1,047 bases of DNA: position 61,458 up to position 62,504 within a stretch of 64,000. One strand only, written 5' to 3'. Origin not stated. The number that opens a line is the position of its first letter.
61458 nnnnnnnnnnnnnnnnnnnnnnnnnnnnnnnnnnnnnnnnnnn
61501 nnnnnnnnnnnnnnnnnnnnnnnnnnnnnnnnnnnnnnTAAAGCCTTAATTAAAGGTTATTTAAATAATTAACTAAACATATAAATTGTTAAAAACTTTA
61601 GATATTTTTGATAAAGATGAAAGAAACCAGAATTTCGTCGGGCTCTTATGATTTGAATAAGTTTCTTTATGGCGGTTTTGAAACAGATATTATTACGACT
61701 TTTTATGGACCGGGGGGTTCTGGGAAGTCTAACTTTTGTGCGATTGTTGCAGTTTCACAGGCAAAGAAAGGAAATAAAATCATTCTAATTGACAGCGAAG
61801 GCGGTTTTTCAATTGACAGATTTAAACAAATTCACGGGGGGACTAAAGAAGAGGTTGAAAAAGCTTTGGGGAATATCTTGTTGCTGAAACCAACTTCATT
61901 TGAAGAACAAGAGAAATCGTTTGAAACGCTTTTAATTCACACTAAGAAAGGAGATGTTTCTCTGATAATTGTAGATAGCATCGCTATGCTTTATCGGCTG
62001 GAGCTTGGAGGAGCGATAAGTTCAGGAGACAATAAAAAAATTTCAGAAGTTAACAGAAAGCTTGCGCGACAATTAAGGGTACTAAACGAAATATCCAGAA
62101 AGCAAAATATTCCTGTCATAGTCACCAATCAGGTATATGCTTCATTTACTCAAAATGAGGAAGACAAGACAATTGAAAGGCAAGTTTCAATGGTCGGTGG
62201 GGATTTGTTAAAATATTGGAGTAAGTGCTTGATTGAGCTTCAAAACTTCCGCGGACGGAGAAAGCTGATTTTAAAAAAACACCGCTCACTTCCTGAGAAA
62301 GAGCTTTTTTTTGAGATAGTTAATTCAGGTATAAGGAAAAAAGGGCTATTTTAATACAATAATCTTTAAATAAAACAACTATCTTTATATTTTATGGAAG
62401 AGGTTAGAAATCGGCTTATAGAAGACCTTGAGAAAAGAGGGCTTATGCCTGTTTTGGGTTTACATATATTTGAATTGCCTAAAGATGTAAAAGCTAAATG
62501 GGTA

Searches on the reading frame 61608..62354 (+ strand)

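Call 15: search_protein_families(library=pfam, proteins=[window:61608-62354:+], max_evalue=0.001)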
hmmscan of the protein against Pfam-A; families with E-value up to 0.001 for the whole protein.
window:61608-62354:+ (248 aa): 5 families
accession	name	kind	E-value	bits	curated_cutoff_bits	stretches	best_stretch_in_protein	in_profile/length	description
PF08423.17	Rad51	-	5e-30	105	22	1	7-243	6-242/244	Rad51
PF00154.27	RecA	-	2.5e-12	47.3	27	1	8-211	32-218/262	recA bacterial DNA recombination protein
PF01656.29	CbiA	-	1.7e-07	31.7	25.4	1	30-198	2-103/125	CobQ/CobB/MinD/ParA nucleotide binding domain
PF13479.12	AAA_24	-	2.7e-07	31.1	27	1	32-229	7-190/195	AAA domain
PF06745.19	ATPase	-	0.00029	20.7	26.6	0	12-242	4-224/231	KaiC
